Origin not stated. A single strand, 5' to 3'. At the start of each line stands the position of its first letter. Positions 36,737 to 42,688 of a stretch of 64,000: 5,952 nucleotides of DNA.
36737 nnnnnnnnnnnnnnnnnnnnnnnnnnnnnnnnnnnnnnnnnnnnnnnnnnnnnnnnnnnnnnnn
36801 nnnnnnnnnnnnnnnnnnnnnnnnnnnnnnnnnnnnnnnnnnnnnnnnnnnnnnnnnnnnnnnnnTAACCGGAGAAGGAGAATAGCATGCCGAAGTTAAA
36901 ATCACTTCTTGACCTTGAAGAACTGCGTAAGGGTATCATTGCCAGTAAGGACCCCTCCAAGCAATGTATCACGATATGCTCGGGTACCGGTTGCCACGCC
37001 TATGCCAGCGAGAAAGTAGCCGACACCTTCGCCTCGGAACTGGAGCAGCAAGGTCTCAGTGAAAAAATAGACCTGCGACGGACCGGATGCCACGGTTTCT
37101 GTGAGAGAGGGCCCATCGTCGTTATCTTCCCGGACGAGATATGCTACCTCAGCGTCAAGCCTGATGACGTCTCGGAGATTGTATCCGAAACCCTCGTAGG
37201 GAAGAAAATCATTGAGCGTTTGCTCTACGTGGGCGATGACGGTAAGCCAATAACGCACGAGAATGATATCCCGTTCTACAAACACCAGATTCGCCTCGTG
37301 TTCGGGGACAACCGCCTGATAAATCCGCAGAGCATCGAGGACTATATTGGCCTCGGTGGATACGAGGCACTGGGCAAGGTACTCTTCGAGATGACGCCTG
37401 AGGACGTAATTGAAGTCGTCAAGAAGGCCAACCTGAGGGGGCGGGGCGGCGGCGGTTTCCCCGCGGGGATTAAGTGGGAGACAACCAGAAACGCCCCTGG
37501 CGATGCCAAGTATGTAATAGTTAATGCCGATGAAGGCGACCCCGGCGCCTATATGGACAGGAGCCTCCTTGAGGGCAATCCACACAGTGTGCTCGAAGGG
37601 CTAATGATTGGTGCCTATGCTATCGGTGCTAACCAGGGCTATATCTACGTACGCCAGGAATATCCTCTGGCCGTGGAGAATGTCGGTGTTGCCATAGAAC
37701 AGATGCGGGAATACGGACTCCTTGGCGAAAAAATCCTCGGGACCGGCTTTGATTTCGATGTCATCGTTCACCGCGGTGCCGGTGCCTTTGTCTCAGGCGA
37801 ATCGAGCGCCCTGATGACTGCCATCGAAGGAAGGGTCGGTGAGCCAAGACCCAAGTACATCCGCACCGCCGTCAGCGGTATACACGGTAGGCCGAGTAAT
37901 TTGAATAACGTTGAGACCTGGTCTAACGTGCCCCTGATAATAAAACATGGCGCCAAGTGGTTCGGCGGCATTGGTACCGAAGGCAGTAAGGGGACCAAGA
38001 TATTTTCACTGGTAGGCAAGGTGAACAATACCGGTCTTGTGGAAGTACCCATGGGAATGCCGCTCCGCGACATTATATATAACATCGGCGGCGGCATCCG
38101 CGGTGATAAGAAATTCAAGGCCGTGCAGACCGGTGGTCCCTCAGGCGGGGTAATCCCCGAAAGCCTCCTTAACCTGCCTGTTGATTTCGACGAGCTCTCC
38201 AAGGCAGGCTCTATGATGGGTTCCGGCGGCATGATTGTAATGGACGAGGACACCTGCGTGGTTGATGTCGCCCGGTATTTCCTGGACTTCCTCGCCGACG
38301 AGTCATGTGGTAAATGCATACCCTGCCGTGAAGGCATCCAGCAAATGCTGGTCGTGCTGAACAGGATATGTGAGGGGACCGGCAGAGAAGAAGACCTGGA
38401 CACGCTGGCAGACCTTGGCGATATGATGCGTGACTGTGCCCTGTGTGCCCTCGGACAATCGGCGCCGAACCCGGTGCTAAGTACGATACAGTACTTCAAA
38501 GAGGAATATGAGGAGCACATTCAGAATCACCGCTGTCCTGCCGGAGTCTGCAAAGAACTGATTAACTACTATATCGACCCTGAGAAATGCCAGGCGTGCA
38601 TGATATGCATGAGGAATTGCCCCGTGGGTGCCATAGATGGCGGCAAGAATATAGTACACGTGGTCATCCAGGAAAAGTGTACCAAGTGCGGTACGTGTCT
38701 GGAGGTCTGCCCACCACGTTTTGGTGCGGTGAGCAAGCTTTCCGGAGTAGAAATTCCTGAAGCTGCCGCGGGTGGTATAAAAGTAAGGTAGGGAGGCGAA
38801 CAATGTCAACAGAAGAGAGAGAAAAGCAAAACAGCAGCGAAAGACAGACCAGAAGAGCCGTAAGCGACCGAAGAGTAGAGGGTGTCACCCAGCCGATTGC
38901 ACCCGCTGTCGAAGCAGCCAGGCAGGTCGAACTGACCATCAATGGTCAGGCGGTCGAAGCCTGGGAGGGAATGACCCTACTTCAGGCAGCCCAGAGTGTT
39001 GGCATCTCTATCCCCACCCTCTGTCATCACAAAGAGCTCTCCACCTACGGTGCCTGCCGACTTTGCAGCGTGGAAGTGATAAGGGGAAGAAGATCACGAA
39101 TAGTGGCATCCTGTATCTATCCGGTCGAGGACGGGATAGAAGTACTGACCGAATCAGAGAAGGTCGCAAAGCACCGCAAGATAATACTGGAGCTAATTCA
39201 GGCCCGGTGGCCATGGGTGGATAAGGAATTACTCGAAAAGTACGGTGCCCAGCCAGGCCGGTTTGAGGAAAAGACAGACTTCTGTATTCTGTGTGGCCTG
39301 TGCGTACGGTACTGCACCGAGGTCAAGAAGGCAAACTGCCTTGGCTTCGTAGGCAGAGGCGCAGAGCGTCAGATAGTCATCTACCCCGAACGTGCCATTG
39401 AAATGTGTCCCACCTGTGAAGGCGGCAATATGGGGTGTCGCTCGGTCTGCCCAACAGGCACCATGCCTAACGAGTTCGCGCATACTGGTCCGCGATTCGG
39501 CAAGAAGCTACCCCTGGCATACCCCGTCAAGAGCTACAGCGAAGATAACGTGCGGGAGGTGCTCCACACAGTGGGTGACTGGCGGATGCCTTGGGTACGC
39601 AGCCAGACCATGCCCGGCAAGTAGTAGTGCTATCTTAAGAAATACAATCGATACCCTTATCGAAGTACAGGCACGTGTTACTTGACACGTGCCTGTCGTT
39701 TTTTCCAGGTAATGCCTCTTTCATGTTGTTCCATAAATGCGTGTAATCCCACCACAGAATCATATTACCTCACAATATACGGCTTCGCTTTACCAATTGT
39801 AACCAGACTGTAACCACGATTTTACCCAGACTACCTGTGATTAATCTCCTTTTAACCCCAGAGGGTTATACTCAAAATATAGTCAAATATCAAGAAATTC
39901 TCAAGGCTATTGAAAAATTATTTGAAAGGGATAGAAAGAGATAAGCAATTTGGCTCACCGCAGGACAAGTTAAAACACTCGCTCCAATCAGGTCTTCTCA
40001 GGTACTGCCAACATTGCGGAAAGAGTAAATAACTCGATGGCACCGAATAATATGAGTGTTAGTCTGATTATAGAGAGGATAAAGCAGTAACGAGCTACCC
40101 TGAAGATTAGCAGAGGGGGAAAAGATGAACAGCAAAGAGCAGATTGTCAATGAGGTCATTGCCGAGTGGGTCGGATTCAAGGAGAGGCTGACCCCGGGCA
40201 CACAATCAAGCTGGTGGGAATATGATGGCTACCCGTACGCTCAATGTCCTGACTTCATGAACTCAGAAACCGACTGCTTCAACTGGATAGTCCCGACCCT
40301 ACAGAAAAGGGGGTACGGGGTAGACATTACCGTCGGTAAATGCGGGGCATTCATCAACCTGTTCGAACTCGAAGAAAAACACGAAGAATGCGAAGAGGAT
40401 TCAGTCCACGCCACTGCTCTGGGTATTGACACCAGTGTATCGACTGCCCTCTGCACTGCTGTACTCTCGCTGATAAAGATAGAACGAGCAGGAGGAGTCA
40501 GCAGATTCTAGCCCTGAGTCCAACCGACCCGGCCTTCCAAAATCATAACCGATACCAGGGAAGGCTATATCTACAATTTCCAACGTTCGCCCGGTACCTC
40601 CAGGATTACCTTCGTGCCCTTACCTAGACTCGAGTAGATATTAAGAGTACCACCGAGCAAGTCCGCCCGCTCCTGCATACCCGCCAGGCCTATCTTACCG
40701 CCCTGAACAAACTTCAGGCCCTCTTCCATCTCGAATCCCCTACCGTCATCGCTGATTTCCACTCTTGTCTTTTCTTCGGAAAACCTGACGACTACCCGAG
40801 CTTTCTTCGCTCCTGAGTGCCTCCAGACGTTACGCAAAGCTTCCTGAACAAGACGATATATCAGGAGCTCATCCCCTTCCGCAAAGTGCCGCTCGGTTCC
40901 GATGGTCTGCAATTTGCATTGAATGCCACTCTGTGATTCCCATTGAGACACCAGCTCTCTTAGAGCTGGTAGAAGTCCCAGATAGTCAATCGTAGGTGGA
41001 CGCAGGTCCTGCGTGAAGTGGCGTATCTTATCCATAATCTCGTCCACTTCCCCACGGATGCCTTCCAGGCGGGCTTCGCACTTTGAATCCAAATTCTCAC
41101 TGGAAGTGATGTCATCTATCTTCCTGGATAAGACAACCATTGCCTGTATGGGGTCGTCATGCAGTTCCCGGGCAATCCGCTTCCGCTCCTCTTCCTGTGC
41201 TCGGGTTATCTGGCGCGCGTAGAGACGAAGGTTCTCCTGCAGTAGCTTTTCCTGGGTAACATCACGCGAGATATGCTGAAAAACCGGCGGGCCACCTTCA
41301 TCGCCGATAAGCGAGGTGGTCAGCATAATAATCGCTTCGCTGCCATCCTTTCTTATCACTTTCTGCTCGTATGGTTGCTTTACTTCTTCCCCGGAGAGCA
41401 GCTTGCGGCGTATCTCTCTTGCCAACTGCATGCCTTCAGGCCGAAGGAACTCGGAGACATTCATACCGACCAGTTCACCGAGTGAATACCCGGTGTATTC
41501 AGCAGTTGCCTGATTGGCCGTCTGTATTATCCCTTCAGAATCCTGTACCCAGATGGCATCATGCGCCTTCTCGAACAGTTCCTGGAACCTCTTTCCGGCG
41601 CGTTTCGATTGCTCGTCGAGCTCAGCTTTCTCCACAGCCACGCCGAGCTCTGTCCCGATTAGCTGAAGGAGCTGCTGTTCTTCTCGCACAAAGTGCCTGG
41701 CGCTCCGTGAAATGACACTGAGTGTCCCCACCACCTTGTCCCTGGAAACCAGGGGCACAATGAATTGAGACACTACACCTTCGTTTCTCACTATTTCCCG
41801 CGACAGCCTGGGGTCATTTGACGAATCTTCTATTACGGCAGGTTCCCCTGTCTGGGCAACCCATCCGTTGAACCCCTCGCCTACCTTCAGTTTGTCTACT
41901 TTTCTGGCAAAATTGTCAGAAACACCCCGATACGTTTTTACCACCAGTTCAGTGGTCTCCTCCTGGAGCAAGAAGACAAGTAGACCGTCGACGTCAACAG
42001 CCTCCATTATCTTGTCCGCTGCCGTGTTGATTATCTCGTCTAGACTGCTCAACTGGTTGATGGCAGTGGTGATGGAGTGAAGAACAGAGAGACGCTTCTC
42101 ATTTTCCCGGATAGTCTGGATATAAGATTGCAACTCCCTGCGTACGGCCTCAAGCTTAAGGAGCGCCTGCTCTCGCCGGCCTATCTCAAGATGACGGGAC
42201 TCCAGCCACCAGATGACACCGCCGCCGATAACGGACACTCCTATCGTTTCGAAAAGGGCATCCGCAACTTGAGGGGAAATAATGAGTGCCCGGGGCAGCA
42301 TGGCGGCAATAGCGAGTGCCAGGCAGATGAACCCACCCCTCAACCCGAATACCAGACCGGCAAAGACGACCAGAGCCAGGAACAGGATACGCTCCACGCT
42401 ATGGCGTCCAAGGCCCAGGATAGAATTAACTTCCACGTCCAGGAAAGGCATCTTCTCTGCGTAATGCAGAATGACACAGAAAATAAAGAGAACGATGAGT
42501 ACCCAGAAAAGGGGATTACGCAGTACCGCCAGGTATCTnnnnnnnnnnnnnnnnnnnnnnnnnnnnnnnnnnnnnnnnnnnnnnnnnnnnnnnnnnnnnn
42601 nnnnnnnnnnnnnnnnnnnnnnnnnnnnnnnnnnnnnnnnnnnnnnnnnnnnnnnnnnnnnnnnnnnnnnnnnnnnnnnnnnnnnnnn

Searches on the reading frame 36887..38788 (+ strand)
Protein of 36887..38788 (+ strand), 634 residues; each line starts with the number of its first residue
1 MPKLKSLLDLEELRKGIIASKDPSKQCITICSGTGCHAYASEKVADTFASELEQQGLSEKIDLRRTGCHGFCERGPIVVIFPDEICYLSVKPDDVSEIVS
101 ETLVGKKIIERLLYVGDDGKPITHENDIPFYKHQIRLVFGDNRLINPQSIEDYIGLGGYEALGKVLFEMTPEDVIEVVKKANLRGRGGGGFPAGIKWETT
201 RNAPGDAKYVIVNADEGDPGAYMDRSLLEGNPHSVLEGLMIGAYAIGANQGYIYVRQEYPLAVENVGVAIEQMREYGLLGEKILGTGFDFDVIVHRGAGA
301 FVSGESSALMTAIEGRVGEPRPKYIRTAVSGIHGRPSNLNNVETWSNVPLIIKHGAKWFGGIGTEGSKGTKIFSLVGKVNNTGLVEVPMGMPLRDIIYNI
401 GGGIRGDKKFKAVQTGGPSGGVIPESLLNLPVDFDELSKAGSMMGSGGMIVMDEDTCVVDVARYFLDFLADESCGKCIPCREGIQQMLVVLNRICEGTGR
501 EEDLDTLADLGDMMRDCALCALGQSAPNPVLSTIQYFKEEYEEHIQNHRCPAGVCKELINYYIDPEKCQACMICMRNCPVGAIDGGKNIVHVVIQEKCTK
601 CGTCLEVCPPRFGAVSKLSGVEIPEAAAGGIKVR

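Call 19: search_protein_families(library=pfam, proteins=[window:36887-38788:+], max_evalue=0.001)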
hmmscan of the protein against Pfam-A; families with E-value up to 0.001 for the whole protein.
window:36887-38788:+ (634 aa): 12 families
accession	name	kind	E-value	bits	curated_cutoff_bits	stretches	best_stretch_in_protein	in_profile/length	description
PF01512.22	Complex1_51K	-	1.4e-41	142.3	31.2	1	178-349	1-149/150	Nuo51 FMN-binding domain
PF10589.14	NADH_4Fe-4S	-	2.7e-33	114.1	23.5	1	460-544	1-85/85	NADH-ubiquinone oxidoreductase-F iron-sulfur binding region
PF00037.32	Fer4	-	1.1e-09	38.1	21.1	2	561-584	1-24/24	4Fe-4S binding domain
PF13237.11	Fer4_10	-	1.1e-08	35.3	25.5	1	561-609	2-53/53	4Fe-4S dicluster domain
PF10531.15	SLBB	-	5.4e-08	33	27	1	373-422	2-54/55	SLBB domain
PF01257.25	2Fe-2S_thioredx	-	5.6e-08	33.2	24.8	1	21-101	61-143/145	Thioredoxin-like [2Fe-2S] ferredoxin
PF12837.12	Fer4_6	-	9.6e-08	32.1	25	2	563-583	4-24/24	4Fe-4S binding domain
PF14697.11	Fer4_21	-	1e-07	32.4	35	1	563-609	3-52/59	4Fe-4S dicluster domain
PF13187.11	Fer4_9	-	2.7e-06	27.8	27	1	567-609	1-48/52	4Fe-4S dicluster domain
PF12797.12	Fer4_2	-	4.7e-06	26.7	24.5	1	592-609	4-21/22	4Fe-4S binding domain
PF22461.2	SLBB_2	-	5.1e-06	26.9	27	1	372-418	2-49/79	SLBB domain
PF12838.12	Fer4_7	-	1.4e-05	25.9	27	1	567-609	1-49/52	4Fe-4S dicluster domain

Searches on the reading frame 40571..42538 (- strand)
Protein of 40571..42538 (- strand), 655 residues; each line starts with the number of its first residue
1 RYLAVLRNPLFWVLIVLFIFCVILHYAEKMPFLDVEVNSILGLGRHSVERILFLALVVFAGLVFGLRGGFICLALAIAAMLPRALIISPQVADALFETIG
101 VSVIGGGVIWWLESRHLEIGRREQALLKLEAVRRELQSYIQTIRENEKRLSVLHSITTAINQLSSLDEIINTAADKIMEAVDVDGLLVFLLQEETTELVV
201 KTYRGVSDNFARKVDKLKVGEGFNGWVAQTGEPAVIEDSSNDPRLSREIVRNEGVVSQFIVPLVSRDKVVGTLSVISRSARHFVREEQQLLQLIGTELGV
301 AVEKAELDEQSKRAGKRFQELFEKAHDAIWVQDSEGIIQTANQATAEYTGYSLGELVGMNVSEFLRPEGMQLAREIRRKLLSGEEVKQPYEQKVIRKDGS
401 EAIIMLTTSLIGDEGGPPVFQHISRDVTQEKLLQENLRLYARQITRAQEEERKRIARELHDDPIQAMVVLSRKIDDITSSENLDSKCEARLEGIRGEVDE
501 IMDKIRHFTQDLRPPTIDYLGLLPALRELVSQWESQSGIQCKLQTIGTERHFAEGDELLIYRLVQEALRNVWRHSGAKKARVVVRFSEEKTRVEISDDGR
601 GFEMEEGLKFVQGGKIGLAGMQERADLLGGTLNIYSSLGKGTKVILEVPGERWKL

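Call 19: search_protein_families(library=pfam, proteins=[window:40571-42538:-], max_evalue=0.001)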
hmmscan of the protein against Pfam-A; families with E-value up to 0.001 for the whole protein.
window:40571-42538:- (655 aa): 10 families
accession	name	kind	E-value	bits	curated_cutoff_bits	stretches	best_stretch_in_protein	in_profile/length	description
PF01590.32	GAF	-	8.6e-19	68.8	22.4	1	166-302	2-133/133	GAF domain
PF13185.12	GAF_2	-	1.6e-17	64.4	28.6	1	165-303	3-136/136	GAF domain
PF02518.31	HATPase_c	-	5.1e-15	56.3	26.4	1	555-650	1-109/111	Histidine kinase-, DNA gyrase B-, and HSP90-like ATPase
PF00989.32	PAS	-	2.8e-13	50.3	22.6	1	317-418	2-103/113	PAS fold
PF13426.13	PAS_9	-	2.5e-11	44.2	27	1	327-429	2-103/103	PAS domain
PF08448.16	PAS_4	-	4e-11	43.6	23.1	1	322-431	1-109/110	PAS fold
PF07730.19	HisKA_3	-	9.3e-10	39.4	24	1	451-515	1-66/68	Histidine kinase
PF13492.12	GAF_3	-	2.4e-09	38.1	27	1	165-303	1-128/129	GAF domain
PF13188.13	PAS_8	-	8e-07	29.2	21.8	1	317-366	2-51/65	PAS domain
PF08447.18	PAS_3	-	1.6e-05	25.5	25.6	1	340-419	3-83/89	PAS fold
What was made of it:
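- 40571..42541 (-): Sensor histidine kinase (GAF-PAS-HisKA_3-HATPase_c, 656 aa), second gene of the divergent regulator operon. Pfam (call 19).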
